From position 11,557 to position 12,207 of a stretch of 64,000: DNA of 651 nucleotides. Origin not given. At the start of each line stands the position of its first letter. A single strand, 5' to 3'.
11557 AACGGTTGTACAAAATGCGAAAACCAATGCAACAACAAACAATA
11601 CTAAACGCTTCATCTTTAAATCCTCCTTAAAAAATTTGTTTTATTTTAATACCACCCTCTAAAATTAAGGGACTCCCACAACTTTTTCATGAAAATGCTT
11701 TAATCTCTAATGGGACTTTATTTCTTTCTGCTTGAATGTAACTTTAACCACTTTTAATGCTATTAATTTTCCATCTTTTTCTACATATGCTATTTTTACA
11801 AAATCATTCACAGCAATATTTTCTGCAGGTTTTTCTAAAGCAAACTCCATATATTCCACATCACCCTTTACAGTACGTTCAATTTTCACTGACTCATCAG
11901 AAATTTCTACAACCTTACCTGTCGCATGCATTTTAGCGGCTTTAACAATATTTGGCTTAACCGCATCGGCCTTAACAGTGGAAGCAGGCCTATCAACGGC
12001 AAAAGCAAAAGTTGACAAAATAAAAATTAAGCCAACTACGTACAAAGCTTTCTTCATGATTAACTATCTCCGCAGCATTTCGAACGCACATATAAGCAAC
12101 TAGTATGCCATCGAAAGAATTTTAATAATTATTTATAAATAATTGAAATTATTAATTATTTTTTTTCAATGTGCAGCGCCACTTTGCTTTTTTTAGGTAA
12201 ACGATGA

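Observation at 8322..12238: ZraPSR-like module: NtrC-type TCS beside a sigma-54 promoter that drives two tiny secreted proteins of unknown family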

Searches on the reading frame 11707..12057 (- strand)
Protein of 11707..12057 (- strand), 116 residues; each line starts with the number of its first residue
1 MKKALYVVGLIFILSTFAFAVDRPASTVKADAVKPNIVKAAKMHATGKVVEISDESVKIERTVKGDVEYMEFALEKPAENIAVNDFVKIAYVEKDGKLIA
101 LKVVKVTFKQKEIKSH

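Call 3: search_protein_families(library=pfam, proteins=[window:11707-12057:-], max_evalue=0.01)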
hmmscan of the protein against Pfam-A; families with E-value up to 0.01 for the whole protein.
window:11707-12057:- (116 aa): 0 families

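Call 6: find_homologous_proteins(query=window:11707-12057:-, max_evalue=0.001)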
Query window:11707-12057:- (116 aa): 276 proteins with E <= 0.001 among 286 candidates; the best 120 are listed.
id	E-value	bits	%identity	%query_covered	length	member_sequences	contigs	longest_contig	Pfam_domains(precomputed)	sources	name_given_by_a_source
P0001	7.3e-64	230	100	100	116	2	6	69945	-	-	-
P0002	8.6e-50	185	82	99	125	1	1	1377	-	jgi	jgi:hypothetical protein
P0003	1.4e-49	184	81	97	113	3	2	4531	-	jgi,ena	jgi:hypothetical protein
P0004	3.4e-49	183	80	99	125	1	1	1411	-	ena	-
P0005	1.1e-48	181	79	99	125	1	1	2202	-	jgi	-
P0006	1.3e-48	181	83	98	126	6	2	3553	-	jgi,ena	jgi:hypothetical protein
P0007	1.6e-48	181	78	99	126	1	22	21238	-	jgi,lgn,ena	jgi:hypothetical protein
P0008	1.8e-48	181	82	97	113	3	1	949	-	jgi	jgi:hypothetical protein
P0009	2.3e-48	181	78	99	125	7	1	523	-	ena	-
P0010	9.3e-48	179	78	99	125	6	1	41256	-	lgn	-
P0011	1.0e-46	175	79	99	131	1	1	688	-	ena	-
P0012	2.1e-46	174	79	99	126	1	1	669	-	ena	-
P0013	5.8e-46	173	78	98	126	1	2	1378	-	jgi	jgi:hypothetical protein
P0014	8.6e-46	172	77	98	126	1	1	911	-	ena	-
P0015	1.1e-45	172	76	98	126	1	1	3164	-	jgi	jgi:hypothetical protein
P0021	8.0e-45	169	72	98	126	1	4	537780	-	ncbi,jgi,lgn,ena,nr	ncbi:MAG: hypothetical protein CVU55_00720 [Deltaproteobacteria bacterium HGW-Deltaproteobacteria-13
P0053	4.5e-43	164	74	98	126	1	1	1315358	-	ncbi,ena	-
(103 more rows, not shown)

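Call 7: search_protein_families(library=ncbifam, proteins=[window:11707-12057:-], max_evalue=0.1)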
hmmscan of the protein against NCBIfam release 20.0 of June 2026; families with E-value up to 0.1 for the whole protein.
window:11707-12057:- (116 aa): 0 families
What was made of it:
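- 11707..12057 (-): ORF116: secreted small OB-fold protein, a remote relative of DUF5666 and CusF. In this genome its basic C-terminal tail is cut short by a 2-nt insertion. No curated family hit (calls 3, 7).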

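Call 11: find_encoding_contigs(protein=P0021, flank=8000, max_places=3)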
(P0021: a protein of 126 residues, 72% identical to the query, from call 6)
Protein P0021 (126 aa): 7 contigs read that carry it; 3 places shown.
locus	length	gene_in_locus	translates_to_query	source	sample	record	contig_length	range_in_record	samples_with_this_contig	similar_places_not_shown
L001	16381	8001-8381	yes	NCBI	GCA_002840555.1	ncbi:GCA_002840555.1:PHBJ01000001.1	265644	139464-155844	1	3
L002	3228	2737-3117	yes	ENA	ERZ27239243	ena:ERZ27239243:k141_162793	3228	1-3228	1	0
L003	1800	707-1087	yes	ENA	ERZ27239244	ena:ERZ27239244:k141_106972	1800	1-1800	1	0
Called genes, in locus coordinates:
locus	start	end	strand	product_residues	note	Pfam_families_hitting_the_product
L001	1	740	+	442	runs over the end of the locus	PF02347:GDC-P, PF00155:Aminotran_1_2 (weak), PF00266:Aminotran_5 (weak)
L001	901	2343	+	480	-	PF02347:GDC-P (weak), PF00266:Aminotran_5 (weak), PF21478:GcvP2_C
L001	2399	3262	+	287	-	PF16881:LIAS_N, PF04055:Radical_SAM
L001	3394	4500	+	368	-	-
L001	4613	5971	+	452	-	PF00890:FAD_binding_2 (faint), PF01266:DAO (faint), PF01494:FAD_binding_3 (faint), PF03486:HI0933_like (faint), PF07992:Pyr_redox_2, PF12831:FAD_oxidored, PF00070:Pyr_redox, PF02852:Pyr_redox_dim, +2 more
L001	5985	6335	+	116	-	PF16867:DMSP_lyase (weak), PF02311:AraC_binding, PF07883:Cupin_2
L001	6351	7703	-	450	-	PF00070:Pyr_redox (faint), PF00890:FAD_binding_2 (weak), PF01134:GIDA (weak), PF03486:HI0933_like, PF12831:FAD_oxidored, PF13738:Pyr_redox_3 (weak), PF01266:DAO (weak), PF22780:HI0933_like_1st, +2 more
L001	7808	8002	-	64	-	-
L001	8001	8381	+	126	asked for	-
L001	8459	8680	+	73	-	-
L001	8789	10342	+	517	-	PF00512:HisKA, PF02518:HATPase_c, PF13589:HATPase_c_3 (faint), PF14501:HATPase_c_5 (weak)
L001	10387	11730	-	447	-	PF00072:Response_reg, PF00158:Sigma54_activat, PF14532:Sigma54_activ_2, PF07728:AAA_5 (weak), PF25601:AAA_lid_14, PF02954:HTH_8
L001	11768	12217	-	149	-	PF01575:MaoC_dehydratas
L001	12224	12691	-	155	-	PF13452:FAS1_DH_region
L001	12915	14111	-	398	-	PF02770:Acyl-CoA_dh_M, PF00441:Acyl-CoA_dh_1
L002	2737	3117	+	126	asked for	-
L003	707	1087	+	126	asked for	-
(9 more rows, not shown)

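Call 12: find_encoding_contigs(protein=P0053, flank=8000, max_places=2)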
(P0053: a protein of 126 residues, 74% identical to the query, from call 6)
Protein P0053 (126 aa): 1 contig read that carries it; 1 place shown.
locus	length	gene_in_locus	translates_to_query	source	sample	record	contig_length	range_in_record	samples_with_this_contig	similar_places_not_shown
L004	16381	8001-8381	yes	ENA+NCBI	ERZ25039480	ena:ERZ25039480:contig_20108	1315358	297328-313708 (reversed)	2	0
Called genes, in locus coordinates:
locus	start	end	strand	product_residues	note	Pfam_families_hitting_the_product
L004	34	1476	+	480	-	PF02347:GDC-P (weak), PF00266:Aminotran_5 (weak), PF21478:GcvP2_C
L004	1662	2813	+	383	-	PF13011:LZ_Tnp_IS481 (faint), PF13384:HTH_23, PF13518:HTH_28, PF13551:HTH_29, PF13565:HTH_32, PF00665:rve, PF13683:rve_3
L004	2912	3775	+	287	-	PF16881:LIAS_N, PF04055:Radical_SAM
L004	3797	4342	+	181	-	-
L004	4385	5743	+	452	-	PF00890:FAD_binding_2 (weak), PF01134:GIDA (faint), PF01266:DAO (faint), PF07992:Pyr_redox_2, PF12831:FAD_oxidored, PF13738:Pyr_redox_3, PF00070:Pyr_redox, PF02852:Pyr_redox_dim, +2 more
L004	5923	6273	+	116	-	PF16867:DMSP_lyase (weak), PF02311:AraC_binding, PF07883:Cupin_2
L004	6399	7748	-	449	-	PF00890:FAD_binding_2, PF01134:GIDA (weak), PF01266:DAO (weak), PF03486:HI0933_like, PF07992:Pyr_redox_2 (weak), PF12831:FAD_oxidored, PF13450:NAD_binding_8 (weak), PF22780:HI0933_like_1st, +3 more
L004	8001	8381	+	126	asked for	-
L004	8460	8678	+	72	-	-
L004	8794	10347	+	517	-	PF00672:HAMP (weak), PF00512:HisKA, PF02518:HATPase_c, PF13589:HATPase_c_3 (faint), PF14501:HATPase_c_5 (weak)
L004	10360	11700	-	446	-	PF00072:Response_reg, PF00158:Sigma54_activat, PF14532:Sigma54_activ_2, PF07728:AAA_5 (weak), PF25601:AAA_lid_14, PF02954:HTH_8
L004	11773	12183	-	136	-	PF01575:MaoC_dehydratas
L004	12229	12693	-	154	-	PF13452:FAS1_DH_region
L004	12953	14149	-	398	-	PF02770:Acyl-CoA_dh_M, PF00441:Acyl-CoA_dh_1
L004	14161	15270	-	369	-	PF02771:Acyl-CoA_dh_N, PF02770:Acyl-CoA_dh_M, PF00441:Acyl-CoA_dh_1, PF08028:Acyl-CoA_dh_2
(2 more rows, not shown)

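Call 18: search_protein_representatives(protein=window:11707-12057:-)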
Query: 116 residues. Proteins with E-value up to 0.001 (for the whole library): 107; up to 1e-10: 60; up to 1e-30: 3. The best 107 are listed.
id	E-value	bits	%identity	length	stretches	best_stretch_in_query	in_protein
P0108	6.4e-42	158.2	73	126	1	1-114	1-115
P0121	1.4e-37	144.2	67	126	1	1-115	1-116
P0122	6.6e-34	132.5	65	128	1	1-110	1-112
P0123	7.8e-28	113.0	55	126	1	2-113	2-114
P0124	2.8e-25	104.8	51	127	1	2-111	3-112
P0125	7.6e-25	103.4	52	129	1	3-113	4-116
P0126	2.2e-23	98.7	53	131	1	1-107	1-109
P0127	4.0e-23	97.9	63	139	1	1-82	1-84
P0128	1.1e-22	96.4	44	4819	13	45-72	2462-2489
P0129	1.9e-22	95.7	50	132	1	2-113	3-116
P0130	2.2e-21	92.3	48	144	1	6-114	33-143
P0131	2.8e-21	91.9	64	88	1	39-113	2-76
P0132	2.0e-20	89.2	62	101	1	32-110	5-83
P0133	4.1e-20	88.2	54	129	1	1-94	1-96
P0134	5.8e-20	87.7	54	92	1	22-111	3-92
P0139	2.1e-17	79.5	44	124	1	2-110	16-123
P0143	1.4e-16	76.9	55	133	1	24-107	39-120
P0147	9.1e-16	74.3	41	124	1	3-105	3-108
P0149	2.7e-15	72.8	42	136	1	2-111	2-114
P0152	7.8e-15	71.3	47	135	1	9-108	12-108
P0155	1.9e-14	70.0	44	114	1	6-111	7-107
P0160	1.4e-13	67.3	35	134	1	4-109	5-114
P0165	9.6e-13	64.6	37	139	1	3-109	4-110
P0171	9.5e-12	61.4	41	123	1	9-110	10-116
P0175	3.7e-11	59.5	34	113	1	10-109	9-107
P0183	2.9e-10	56.6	45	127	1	6-111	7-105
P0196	5.1e-09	52.6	38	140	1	6-106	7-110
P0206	7.1e-08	48.9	40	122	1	7-106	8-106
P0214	1.3e-06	44.9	33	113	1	8-111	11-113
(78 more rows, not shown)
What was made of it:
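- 11707..12057 (-): 276 close homologues and 107 clusters at 50% identity (calls 6, 18).
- Tried and rejected: P0128: this 4819-aa protein with 13 matched stretches (call 18) is a eukaryotic BRCA2-like protein whose BRC repeats mimic the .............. motif.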

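Call 19: predict_structure(alignment_id=A1)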
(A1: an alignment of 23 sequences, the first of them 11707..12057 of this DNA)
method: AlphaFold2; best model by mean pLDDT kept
length: 116 residues; sequences in the alignment: 23
mean_pLDDT: 73.4   pTM: 0.54
mean pLDDT of the five models: 73.4, 72.6, 70.7, 61.4, 53.0
residues with pLDDT >= 90: 49; 70-90: 18; 50-70: 18; < 50: 31
segments of 3 or more residues with pLDDT < 50: 1-10, 19-31, 112-116
pLDDT, mean of each block of 10 residues (from residue 1): 46 51 44 52 91 95 91 89 93 91 81 45
secondary structure, 60 per line:
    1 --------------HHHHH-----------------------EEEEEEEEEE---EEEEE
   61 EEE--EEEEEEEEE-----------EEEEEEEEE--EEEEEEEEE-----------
elements in order: H15-19 E43-52 E56-63 E66-74 E86-94 E97-105
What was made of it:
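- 11707..12057 (-): AlphaFold2 gives a five-strand barrel with core pLDDT above 90 (call 19).
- On ZraPSR: ORF116 is modelled as all-beta (call 19).
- On CusF (PF11604): AlphaFold2 core pLDDT about 90 (call 19).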

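Call 23: fold_search(model_id=the predicted structure, library=pdb)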
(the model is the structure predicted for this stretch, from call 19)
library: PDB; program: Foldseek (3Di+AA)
matches with E <= 10: 1039; with E <= 0.001: 0
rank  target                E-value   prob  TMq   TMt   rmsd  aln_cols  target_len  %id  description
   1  8ppk_L                3.4e-03  1.00  0.42  0.33   5.3        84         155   18  Bat-Hp-CoV Nsp1 and eIF1 bound to the human 40S small ribosomal subunit (released 2023-10-18)
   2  9q7q_EE               3.4e-03  1.00  0.40  0.35   6.1        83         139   18  ABCE1-eRF1-RNC-AMD1C (released 2026-03-04)
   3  8d0b_C                3.8e-03  1.00  0.46  0.44   3.2        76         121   10  Human CST-DNA polymerase alpha/primase preinitiation complex bound to 4xTEL-foldback template (released 2022-06-22)
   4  5lzs_LL               4.3e-03  1.00  0.40  0.34   5.8        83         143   17  Structure of the mammalian ribosomal elongation complex with aminoacyl-tRNA, eEF1A, and didemnin B (released 2016-11-30)
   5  8y0x_SL               5.1e-03  1.00  0.42  0.34   6.0        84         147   15  Dormant ribosome with SERBP1 (released 2024-02-07)
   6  5a2q_L                5.4e-03  1.00  0.40  0.32   4.6        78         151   17  Structure of the HCV IRES bound to the human ribosome (released 2015-07-15)
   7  6kcn_A                5.7e-03  1.00  0.39  0.11   4.1        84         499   15  Crystal structure of plasmodium lysyl-tRNA synthetase in complex with a cladosporin derivative 4 (released 2020-04-08)
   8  8qoi_SL               6.1e-03  1.00  0.42  0.33   5.7        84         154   15  Structure of the human 80S ribosome at 1.9 A resolution - the molecular role of chemical modifications and ions in RN (released 2024-06-12)
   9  6y2l_SL               6.4e-03  1.00  0.42  0.35   5.3        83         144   16  Structure of human ribosome in POST state (released 2020-04-15)
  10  1zeq                  7.2e-03  1.00  0.49  0.66   2.9        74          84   18  1.5 A Structure of apo-CusF residues 6-88 from Escherichia coli (released 2005-08-02)
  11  7r4x_L                7.2e-03  1.00  0.40  0.34   6.3        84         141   14  Cryo-EM reconstruction of the human 40S ribosomal subunit - Full map (released 2023-02-22)
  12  5zlu_A                7.2e-03  0.98  0.30  0.35   6.9        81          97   22  Ribosome Structure bound to ABC-F protein. (released 2018-08-01)
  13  7qca_SL0              7.7e-03  1.00  0.35  0.28   7.7        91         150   15  Spraguea lophii ribosome (released 2022-11-30)
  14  8g60_SL               8.1e-03  1.00  0.38  0.31   6.0        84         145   13  mRNA decoding in human is kinetically and structurally distinct from bacteria (CR state) (released 2023-04-19)
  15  7syg_M                8.1e-03  1.00  0.37  0.30   5.8        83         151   14  Structure of the HCV IRES binding to the 40S ribosomal subunit, closed conformation. Structure 1(delta dII) (released 2022-07-13)
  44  3e6z                  1.6e-02  1.00  0.47  0.67   3.1        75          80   19  1.0 A Structure of CusF-W44A-Cu(II) residues 10-88 from Escherichia coli (released 2009-07-07)
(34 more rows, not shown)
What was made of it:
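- On CusF (PF11604): Foldseek 1zeq and 3e6z, TM 0.66-0.67 on the target (call 23).
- Foldseek matches CusF, TM 0.66 on the target (call 23).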

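Call 26: search_solved_structures(query=A3, max_evalue=10, show_alignments=2)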
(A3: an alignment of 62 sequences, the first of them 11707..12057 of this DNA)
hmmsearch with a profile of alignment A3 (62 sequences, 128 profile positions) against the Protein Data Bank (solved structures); distinct sequences matched with E-value up to 10: 29.
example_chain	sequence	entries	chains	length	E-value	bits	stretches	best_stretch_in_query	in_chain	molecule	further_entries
7xk3_C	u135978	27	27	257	0.028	17.4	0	2-49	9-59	Na(+)-translocating NADH-quinone reductase subunit C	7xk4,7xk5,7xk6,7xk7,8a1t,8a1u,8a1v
9u5g_C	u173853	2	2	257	0.028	17.4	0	2-49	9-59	Na(+)-translocating NADH-quinone reductase subunit C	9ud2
2vb2_X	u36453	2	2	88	0.15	15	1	37-98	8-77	CATION EFFLUX SYSTEM PROTEIN CUSF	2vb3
3e6z_X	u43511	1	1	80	0.16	14.9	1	44-98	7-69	Cation efflux system protein cusF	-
1zeq_X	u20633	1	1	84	0.22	14.5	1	41-98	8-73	Cation efflux system protein cusF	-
2qcp_X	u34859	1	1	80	0.3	14.1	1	44-98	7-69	Cation efflux system protein cusF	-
3fo8_D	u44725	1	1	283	0.44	13.5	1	72-97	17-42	Tail sheath protein Gp18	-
7jil_P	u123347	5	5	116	0.57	13.1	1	73-105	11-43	50S ribosomal protein L19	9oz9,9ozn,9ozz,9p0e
1gju_A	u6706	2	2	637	0.87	12.5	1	61-106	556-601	MALTODEXTRIN GLYCOSYLTRANSFERASE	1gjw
8bj5_A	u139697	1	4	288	1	12.3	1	66-88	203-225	Imine Reductase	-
9nyx_B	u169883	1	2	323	1.2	12.1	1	3-47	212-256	Rhodopsin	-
6fk6_A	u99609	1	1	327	1.2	12.1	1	3-47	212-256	Rhodopsin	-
6fkb_A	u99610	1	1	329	1.2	12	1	3-47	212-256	Rhodopsin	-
3foa_A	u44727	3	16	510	1.3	12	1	72-107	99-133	Tail sheath protein Gp18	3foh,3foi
1f88_A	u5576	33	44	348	1.3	12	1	3-47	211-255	RHODOPSIN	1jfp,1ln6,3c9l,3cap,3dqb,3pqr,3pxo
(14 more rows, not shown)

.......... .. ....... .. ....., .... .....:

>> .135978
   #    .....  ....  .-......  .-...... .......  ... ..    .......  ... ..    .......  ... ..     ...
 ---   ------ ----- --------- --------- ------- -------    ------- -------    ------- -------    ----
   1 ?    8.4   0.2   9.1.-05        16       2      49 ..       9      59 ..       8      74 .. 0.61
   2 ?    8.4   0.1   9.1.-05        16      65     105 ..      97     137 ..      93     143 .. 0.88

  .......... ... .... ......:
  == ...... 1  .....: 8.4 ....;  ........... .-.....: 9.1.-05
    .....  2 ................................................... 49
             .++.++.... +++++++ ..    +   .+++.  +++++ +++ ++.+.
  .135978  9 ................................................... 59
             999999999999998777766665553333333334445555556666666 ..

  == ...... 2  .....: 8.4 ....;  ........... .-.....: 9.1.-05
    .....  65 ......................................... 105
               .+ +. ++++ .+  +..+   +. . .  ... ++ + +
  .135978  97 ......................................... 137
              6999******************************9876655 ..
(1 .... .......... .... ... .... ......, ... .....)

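Call 28: find_related_loci(query=A4, collection=genome_contigs, flank=6000)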
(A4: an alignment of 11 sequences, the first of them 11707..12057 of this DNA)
Query A4 (116 aa) in genome_contigs; peptide patterns used: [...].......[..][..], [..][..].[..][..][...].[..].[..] (x = any residue, [..] = any of these).
599 stretches matched a pattern (row limit reached: there are more); 12 encode a relative of the query (tblastn E <= 1e-3); 11 distinct loci.
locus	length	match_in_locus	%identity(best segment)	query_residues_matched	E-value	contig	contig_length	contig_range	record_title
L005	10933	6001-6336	80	1-112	5e-56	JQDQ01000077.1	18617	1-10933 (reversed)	Smithella sp. SCADC Smithella_SCADC_Contig_173, whole genome shotgun sequence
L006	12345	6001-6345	72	1-114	3e-52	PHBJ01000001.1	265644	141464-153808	MAG: Deltaproteobacteria bacterium HGW-Deltaproteobacteria-13 08E140C01_z5_2013_Ig3399_v2_scaffold_40, whole genome shot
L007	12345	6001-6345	74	1-114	3e-51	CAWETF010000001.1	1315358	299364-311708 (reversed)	MAG: uncultured delta proteobacterium isolate MFD01476.bin.1.246 genome assembly, contig: contig_20108, whole genome sho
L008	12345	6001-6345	71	1-114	4e-48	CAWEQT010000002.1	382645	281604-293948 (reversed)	MAG: uncultured delta proteobacterium isolate MFD01828.bin.1.70 genome assembly, contig: contig_24767, whole genome shot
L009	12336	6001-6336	64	1-110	5e-40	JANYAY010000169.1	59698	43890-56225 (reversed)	MAG: Deltaproteobacteria bacterium isolate GL140_5_metabat_391 GL140_5_k141_3613792, whole genome shotgun sequence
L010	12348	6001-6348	58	1-114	4e-39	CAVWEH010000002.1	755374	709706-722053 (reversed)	MAG: uncultured delta proteobacterium isolate MFD01299.bin.1.95 genome assembly, contig: contig_14311, whole genome shot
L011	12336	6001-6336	60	1-110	6e-31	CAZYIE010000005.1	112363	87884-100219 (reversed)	MAG TPA_asm: uncultured Smithella sp. isolate binchicken_co113_249 genome assembly, contig: NODE_164_length_112363_cov_4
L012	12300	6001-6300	54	5-103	8e-30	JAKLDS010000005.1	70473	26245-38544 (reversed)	MAG: Deltaproteobacteria bacterium isolate RA.bin115 RA.bin115_5, whole genome shotgun sequence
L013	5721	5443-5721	56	1-91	3e-26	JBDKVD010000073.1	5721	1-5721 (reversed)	MAG: Smithella sp. isolate 8_bin.81 c_000000215923, whole genome shotgun sequence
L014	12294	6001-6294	50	5-105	3e-22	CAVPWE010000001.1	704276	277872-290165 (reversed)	MAG: uncultured delta proteobacterium isolate MFD00032.bin.1.44 genome assembly, contig: contig_19265, whole genome shot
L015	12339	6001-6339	65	3-115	1e-43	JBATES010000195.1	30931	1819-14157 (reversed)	MAG: Smithella sp. isolate MFD10098_ilm_asm_bin11 k127_31168, whole genome shotgun sequence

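Call 33: find_homologous_proteins(query=A3, max_evalue=0.001)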
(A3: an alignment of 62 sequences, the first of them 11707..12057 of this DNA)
Query A3 (62 sequences) (116 aa, profile of the alignment): 311 proteins with E <= 0.001 among 1988 candidates; the best 120 are listed.
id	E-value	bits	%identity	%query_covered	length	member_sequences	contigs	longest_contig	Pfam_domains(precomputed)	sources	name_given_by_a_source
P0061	7.2e-42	160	75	98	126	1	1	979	-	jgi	-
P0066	2.3e-41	158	74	97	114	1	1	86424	-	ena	-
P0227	2.4e-41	158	43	98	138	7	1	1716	-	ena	-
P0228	3.8e-41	158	61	95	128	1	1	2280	-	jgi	jgi:hypothetical protein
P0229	7.0e-41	157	64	95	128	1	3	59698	-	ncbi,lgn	-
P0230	8.6e-41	157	66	98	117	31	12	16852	-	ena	-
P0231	9.5e-41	156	74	98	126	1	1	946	-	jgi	jgi:ribosomal 50S subunit-recycling heat shock protein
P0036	9.8e-41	156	77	97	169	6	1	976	-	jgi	jgi:hypothetical protein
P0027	1.2e-40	156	77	98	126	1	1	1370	-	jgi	jgi:hypothetical protein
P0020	1.2e-40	156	77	98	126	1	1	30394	-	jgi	jgi:hypothetical protein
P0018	1.5e-40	156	77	98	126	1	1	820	-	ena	-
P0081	2.3e-40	155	74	99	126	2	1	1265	-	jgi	jgi:hypothetical protein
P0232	2.3e-40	155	74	98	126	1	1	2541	-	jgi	jgi:hypothetical protein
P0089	2.3e-40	155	74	98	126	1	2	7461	-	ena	-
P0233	2.3e-40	155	65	95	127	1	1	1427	-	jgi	jgi:hypothetical protein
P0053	2.4e-40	155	74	98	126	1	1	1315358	-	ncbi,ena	-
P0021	2.6e-40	155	72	98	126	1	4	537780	-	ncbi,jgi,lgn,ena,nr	ncbi:MAG: hypothetical protein CVU55_00720 [Deltaproteobacteria bacterium HGW-Deltaproteobacteria-13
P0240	7.0e-40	154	38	91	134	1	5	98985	-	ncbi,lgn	-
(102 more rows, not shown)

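Call 34: find_encoding_contigs(protein=P0240, flank=8000, max_places=3)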
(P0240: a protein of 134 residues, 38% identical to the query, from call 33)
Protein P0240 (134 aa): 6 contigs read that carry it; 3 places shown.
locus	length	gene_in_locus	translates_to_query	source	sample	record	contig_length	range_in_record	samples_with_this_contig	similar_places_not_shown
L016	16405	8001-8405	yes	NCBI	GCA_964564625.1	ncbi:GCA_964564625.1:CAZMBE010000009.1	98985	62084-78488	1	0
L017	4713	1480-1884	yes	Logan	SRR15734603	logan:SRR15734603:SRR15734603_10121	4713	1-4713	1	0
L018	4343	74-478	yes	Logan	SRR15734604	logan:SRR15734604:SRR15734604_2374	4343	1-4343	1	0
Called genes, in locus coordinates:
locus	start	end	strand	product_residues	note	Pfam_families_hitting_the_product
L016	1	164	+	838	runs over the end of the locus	PF00989:PAS, PF08448:PAS_4, PF13188:PAS_8, PF13426:PAS_9, PF08447:PAS_3, PF13596:PAS_10, PF08448:PAS_4, PF08448:PAS_4, +10 more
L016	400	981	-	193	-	PF01553:Acyltransferase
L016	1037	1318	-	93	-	-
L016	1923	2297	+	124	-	-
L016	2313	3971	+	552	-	PF02878:PGM_PMM_I, PF02879:PGM_PMM_II, PF02880:PGM_PMM_III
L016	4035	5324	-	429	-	PF00890:FAD_binding_2 (faint), PF01266:DAO (faint), PF03486:HI0933_like, PF13738:Pyr_redox_3 (weak), PF22780:HI0933_like_1st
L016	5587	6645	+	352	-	PF10776:DUF2600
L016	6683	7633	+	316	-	PF00781:DAGK_cat, PF19279:YegS_C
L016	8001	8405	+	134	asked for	-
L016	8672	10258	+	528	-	PF00672:HAMP (weak), PF00512:HisKA, PF02518:HATPase_c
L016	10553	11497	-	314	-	PF00294:PfkB, PF08543:Phos_pyr_kin (weak)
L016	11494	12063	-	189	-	PF03636:Glyco_hydro_65N, PF03633:Glyco_hydro_65C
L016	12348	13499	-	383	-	PF18845:baeRF_family3, PF18848:baeRF_family6, PF18849:baeRF_family7, PF18851:baeRF_family8, PF18855:baeRF_family11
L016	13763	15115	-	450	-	PF00072:Response_reg, PF00158:Sigma54_activat, PF14532:Sigma54_activ_2, PF07724:AAA_2 (weak), PF07728:AAA_5 (weak), PF25601:AAA_lid_14, PF02954:HTH_8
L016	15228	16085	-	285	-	PF00768:Peptidase_S11, PF13354:Beta-lactamase2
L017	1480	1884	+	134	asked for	-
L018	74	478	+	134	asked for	-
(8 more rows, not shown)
